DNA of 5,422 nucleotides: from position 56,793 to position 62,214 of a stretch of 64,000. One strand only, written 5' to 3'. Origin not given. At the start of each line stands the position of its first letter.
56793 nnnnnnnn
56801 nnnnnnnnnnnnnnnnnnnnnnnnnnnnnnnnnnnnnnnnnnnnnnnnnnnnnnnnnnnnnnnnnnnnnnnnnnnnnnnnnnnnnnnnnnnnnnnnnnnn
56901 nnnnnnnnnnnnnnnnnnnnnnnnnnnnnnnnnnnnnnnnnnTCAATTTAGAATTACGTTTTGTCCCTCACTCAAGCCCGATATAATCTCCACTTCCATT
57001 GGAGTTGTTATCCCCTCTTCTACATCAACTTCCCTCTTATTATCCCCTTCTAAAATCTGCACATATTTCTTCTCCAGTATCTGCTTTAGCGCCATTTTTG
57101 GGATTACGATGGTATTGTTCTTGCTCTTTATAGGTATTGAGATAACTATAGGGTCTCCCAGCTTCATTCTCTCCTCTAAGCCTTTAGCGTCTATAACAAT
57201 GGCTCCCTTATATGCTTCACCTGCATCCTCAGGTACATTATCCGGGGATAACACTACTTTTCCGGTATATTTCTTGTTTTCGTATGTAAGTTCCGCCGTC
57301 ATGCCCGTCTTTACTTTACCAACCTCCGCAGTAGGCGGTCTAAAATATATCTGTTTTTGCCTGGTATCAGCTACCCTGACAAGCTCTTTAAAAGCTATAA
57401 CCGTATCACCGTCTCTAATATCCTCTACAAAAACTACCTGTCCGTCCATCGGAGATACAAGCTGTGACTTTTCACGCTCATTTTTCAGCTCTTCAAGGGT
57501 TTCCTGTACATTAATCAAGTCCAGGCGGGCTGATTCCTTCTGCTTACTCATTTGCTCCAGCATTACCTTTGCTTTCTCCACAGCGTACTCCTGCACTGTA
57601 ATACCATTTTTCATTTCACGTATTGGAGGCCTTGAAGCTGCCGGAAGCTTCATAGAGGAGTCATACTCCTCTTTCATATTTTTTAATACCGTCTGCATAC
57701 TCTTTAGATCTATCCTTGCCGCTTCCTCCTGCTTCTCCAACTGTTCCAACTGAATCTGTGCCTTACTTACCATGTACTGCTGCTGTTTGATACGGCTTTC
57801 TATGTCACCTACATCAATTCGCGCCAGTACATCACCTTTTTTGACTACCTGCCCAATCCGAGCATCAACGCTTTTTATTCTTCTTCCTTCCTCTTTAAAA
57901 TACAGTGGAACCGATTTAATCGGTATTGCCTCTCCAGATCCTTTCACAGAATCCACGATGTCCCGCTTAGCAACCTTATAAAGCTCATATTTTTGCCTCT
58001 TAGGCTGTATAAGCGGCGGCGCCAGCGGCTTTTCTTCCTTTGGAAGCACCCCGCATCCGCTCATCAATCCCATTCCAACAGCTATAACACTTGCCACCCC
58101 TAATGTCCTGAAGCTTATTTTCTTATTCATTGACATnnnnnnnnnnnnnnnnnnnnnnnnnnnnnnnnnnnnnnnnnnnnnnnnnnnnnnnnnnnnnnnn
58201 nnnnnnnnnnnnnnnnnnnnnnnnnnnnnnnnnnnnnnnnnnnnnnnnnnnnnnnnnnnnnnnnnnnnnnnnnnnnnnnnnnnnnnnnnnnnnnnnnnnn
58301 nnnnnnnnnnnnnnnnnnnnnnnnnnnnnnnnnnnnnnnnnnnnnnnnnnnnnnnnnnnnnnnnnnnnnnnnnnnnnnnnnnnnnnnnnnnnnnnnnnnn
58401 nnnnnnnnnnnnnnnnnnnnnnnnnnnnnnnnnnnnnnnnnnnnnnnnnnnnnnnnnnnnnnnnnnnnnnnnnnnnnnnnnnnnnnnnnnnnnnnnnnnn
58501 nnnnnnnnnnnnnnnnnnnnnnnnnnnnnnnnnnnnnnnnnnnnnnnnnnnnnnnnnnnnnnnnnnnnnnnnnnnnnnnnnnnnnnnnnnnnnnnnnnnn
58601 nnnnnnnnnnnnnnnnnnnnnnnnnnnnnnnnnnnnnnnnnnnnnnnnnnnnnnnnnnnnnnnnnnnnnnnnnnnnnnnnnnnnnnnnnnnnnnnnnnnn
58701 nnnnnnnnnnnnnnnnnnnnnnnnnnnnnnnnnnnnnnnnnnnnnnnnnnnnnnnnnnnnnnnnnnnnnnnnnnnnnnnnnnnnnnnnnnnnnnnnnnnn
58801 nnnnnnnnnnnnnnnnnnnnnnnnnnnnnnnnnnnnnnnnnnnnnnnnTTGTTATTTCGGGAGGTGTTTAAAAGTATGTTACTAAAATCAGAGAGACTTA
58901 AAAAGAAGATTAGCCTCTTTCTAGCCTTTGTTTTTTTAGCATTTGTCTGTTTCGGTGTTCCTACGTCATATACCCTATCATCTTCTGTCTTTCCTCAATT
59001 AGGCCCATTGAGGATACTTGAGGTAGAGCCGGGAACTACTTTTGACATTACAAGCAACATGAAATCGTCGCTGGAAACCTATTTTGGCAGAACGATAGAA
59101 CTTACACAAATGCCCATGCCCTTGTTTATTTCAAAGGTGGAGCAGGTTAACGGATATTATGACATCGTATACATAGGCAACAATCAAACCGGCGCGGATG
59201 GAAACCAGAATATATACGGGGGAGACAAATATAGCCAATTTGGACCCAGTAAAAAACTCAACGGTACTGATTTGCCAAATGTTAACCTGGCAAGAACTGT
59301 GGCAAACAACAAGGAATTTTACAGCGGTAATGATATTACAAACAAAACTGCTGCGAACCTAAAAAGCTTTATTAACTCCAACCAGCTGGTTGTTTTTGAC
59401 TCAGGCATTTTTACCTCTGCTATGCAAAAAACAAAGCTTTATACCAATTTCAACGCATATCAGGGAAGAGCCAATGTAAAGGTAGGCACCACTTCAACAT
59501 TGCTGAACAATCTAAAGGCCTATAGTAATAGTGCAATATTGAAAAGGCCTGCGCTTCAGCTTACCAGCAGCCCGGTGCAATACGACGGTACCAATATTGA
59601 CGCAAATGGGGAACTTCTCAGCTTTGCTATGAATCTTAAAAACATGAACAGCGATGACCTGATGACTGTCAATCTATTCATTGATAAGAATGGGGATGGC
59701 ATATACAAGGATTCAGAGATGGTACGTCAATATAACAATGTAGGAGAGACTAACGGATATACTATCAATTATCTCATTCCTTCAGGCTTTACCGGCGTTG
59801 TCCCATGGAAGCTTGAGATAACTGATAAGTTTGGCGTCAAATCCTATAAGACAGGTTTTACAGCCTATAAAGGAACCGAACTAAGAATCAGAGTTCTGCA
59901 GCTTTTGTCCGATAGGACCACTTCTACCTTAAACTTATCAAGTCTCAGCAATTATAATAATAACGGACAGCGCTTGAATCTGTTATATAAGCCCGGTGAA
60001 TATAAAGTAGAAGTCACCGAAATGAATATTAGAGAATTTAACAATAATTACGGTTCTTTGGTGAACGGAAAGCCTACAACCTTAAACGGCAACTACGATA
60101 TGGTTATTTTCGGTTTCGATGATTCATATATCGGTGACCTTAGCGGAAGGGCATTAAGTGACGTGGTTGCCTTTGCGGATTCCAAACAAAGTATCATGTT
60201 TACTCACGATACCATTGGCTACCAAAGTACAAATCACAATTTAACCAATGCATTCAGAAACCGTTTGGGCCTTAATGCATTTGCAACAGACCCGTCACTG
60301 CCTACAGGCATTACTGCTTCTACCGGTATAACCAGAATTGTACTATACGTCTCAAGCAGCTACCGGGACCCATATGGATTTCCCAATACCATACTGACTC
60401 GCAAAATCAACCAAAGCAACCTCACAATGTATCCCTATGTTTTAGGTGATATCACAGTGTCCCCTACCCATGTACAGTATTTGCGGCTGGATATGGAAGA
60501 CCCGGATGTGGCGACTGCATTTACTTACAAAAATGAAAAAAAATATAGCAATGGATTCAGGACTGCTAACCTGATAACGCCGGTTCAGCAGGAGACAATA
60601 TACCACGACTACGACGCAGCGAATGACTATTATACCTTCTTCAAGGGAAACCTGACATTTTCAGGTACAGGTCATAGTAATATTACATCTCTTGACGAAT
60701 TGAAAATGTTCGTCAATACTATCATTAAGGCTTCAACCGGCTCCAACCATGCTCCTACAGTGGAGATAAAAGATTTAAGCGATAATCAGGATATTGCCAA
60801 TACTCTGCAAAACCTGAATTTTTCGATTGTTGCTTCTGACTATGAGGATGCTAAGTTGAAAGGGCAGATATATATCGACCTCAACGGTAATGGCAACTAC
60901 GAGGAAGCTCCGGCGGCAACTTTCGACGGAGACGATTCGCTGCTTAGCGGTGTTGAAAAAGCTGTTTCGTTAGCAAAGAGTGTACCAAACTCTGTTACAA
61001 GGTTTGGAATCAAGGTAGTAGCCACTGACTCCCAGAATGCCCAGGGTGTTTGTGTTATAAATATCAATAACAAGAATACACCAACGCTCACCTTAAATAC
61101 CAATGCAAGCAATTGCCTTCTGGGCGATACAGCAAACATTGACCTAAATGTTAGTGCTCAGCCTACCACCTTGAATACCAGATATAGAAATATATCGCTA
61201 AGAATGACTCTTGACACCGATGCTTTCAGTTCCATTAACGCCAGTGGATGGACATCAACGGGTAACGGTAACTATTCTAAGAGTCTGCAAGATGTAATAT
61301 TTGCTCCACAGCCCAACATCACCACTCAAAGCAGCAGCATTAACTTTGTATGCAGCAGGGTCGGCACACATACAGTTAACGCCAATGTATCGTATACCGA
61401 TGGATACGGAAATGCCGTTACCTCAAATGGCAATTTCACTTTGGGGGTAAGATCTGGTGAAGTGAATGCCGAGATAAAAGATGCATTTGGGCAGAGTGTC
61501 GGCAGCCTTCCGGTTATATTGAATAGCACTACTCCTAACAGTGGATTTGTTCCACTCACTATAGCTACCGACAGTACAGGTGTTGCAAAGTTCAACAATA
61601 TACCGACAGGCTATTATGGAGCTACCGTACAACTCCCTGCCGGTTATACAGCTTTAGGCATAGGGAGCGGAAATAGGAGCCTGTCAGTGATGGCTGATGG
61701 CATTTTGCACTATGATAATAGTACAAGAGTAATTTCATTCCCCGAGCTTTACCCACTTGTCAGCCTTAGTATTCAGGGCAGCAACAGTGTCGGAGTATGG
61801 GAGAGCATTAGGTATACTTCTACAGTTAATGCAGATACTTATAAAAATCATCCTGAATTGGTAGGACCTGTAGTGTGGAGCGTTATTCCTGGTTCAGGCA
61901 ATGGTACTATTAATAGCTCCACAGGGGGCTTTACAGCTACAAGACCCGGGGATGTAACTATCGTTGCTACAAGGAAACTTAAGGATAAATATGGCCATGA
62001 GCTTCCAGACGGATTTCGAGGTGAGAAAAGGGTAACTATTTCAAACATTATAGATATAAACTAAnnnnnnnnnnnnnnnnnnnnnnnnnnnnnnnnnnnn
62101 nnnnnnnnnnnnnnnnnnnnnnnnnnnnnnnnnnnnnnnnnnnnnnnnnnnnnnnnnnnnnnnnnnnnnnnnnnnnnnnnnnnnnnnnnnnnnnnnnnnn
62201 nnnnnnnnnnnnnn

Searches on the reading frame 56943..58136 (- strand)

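Call 26: search_protein_families(library=pfam, proteins=[window:56943-58136:-])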
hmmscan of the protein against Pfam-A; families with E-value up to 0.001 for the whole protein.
window:56943-58136:- (397 aa): 3 families
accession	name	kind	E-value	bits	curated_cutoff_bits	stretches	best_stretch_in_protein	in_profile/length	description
PF13437.12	HlyD_3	-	2e-08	35.3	22.2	1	226-296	2-75/106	HlyD family secretion protein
PF16576.10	HlyD_D23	-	2.1e-08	34.1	30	1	86-294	29-181/214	Barrel-sandwich domain of CusB or HlyD membrane-fusion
PF13533.13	Biotin_lipoyl_2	-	0.00017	21.8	29.8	1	95-108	19-32/32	Biotin-lipoyl like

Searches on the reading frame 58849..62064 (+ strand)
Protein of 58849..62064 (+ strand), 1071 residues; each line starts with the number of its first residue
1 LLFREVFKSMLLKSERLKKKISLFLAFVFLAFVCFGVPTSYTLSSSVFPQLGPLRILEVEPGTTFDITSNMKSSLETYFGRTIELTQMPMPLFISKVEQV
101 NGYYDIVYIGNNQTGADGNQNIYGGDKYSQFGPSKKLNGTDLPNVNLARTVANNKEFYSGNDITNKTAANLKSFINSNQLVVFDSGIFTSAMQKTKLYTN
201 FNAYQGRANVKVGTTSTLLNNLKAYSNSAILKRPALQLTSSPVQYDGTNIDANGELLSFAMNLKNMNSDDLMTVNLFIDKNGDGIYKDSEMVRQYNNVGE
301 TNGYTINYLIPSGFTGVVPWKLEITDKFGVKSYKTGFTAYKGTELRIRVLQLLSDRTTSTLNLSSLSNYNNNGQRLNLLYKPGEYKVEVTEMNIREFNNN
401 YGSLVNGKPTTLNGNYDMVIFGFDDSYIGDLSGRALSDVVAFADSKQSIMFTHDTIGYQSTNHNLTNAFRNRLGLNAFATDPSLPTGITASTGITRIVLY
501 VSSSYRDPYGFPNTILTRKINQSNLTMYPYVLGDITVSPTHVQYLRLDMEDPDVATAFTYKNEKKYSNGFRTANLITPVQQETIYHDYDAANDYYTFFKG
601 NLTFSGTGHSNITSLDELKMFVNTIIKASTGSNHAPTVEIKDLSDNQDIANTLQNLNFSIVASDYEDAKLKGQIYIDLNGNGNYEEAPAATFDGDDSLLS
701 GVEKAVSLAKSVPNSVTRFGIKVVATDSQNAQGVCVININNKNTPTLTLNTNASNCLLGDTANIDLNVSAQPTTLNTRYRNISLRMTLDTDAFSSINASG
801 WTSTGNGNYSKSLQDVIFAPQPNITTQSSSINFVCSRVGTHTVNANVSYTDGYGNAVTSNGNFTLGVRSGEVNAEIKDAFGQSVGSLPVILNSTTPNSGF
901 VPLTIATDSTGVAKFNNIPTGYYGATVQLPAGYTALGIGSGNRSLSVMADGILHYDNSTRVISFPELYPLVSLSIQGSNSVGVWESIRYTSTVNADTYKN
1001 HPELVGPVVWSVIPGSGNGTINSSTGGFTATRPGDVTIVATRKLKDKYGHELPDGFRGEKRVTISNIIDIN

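Call 51: search_protein_families(library=pfam, proteins=[window:58849-62064:+], max_evalue=0.00001)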
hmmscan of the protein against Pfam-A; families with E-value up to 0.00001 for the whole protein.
window:58849-62064:+ (1071 aa): 1 family
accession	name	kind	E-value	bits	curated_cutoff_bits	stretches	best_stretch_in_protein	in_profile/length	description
PF16480.10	DUF5057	-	7e-28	98.5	27.9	1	161-454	1-378/378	Domain of unknown function (DUF5057)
